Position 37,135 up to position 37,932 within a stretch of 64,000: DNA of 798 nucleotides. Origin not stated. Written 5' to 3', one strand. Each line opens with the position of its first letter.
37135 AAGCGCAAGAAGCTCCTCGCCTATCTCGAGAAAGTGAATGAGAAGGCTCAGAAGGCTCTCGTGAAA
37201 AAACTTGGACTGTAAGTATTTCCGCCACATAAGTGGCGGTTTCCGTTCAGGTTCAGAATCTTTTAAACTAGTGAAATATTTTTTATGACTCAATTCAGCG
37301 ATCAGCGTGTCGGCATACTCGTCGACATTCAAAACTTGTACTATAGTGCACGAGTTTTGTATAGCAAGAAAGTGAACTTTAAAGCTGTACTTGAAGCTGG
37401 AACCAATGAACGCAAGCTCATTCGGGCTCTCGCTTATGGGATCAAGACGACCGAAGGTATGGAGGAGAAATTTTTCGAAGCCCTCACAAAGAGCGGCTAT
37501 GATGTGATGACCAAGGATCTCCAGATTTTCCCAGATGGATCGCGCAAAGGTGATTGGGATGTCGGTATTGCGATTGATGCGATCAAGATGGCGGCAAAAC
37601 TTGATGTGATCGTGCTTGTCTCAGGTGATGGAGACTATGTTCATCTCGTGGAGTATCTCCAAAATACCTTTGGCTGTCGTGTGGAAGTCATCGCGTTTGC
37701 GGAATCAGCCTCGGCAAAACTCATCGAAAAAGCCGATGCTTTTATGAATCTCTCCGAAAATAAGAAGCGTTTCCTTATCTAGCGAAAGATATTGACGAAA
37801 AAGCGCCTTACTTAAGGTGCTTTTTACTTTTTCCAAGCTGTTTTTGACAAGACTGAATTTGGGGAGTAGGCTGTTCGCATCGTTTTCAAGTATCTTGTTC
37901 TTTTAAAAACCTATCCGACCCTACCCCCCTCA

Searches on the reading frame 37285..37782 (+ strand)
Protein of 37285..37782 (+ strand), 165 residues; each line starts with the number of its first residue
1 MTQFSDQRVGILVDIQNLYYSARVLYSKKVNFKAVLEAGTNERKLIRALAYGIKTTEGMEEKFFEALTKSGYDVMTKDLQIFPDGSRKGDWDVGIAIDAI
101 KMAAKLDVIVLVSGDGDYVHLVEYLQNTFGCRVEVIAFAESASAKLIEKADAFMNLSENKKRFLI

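Call 21: search_protein_families(library=pfam, proteins=[window:37285-37782:+], max_evalue=0.001)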
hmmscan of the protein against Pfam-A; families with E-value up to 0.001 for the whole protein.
window:37285-37782:+ (165 aa): 1 family
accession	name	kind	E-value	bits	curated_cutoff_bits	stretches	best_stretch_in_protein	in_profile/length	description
PF01936.24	NYN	-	3.5e-34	118.8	24.2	1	8-156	1-144/145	NYN domain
